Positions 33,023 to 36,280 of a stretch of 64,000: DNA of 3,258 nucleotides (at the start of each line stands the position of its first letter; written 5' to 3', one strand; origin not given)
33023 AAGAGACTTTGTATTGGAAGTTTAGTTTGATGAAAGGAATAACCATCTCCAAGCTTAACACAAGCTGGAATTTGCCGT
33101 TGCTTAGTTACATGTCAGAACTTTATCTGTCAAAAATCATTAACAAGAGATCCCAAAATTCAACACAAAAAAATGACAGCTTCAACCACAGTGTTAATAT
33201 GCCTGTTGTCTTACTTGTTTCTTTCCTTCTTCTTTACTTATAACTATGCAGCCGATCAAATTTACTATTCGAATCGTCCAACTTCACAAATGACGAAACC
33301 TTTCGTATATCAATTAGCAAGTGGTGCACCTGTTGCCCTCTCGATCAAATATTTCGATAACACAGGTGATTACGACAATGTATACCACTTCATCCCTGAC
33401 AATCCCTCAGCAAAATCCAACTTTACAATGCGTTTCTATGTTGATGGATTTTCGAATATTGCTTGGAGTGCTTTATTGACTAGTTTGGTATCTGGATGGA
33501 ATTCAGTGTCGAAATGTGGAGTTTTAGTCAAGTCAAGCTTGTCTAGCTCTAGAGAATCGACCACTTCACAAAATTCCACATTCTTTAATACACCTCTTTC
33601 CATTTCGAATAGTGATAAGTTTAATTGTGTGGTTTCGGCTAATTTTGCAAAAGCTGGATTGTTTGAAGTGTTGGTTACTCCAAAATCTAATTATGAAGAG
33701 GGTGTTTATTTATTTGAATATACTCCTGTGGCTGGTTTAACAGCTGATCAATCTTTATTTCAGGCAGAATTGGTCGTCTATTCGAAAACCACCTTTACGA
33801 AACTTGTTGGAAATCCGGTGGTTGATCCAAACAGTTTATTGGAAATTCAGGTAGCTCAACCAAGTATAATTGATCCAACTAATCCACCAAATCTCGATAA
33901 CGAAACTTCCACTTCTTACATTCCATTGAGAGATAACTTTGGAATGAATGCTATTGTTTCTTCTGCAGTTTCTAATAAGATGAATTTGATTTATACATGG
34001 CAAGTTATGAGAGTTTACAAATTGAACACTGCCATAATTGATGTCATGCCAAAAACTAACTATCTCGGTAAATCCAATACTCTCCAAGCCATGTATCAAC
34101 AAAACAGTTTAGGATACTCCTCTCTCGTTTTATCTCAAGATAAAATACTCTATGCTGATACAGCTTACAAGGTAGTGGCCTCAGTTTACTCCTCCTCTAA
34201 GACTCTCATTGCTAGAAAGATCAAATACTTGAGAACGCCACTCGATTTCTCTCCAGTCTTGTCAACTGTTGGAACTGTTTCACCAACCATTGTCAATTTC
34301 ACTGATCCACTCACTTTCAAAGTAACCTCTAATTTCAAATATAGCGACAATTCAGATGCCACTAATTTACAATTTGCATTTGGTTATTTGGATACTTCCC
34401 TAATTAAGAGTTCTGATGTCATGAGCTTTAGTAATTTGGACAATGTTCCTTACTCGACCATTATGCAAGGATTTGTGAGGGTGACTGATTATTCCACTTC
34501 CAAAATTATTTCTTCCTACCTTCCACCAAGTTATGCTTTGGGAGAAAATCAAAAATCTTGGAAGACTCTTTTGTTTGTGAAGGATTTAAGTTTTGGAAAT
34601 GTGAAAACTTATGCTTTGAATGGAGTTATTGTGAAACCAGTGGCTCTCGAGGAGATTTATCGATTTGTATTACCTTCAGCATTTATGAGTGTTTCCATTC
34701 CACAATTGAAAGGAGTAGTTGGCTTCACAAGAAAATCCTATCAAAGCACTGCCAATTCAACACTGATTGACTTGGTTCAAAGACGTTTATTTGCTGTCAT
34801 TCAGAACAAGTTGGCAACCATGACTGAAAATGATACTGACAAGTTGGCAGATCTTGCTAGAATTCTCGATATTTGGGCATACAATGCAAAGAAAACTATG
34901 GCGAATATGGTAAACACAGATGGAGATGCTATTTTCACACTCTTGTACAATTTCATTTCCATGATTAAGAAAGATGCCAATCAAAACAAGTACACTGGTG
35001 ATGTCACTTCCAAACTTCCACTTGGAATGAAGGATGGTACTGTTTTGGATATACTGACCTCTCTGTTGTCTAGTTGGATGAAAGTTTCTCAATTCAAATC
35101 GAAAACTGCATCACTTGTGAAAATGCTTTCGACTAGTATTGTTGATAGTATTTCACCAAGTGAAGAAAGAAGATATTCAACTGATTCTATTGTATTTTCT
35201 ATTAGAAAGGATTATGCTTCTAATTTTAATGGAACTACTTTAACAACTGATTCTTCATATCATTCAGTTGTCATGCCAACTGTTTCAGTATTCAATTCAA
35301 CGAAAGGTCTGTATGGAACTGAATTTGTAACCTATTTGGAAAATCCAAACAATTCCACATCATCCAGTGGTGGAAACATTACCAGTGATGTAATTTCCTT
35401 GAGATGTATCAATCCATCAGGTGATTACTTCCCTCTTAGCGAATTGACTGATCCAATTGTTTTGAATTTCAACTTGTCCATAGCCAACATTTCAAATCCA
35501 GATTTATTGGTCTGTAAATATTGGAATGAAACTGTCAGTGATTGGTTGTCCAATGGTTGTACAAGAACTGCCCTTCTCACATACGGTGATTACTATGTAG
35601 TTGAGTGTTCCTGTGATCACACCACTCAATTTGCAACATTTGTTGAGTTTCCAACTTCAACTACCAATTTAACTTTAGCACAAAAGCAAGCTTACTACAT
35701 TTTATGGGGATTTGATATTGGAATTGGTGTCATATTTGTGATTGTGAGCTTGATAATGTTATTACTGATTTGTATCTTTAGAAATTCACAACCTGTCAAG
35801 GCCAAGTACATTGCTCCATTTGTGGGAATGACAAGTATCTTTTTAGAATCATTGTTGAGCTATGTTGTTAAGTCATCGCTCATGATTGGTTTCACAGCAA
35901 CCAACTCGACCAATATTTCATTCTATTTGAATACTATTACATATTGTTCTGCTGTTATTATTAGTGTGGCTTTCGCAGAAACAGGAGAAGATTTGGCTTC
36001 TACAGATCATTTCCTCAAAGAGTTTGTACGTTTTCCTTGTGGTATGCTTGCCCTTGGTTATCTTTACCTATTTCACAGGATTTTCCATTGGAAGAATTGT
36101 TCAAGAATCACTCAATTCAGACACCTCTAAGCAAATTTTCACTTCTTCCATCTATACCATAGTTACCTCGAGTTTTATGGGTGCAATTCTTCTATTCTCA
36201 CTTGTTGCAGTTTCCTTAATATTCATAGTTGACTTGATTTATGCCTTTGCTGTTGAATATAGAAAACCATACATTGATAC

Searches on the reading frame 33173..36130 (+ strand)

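Call 33: search_protein_families(library=pfam, max_evalue=0.00001, proteins=[window:33173-36130:+])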
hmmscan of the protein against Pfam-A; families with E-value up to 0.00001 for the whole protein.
window:33173-36130:+ (985 aa): 1 family
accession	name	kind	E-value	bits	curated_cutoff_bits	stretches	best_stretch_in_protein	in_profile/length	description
PF01825.27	GPS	-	4.7e-06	27.5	22.5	0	780-821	2-43/45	GPCR proteolysis site, GPS, motif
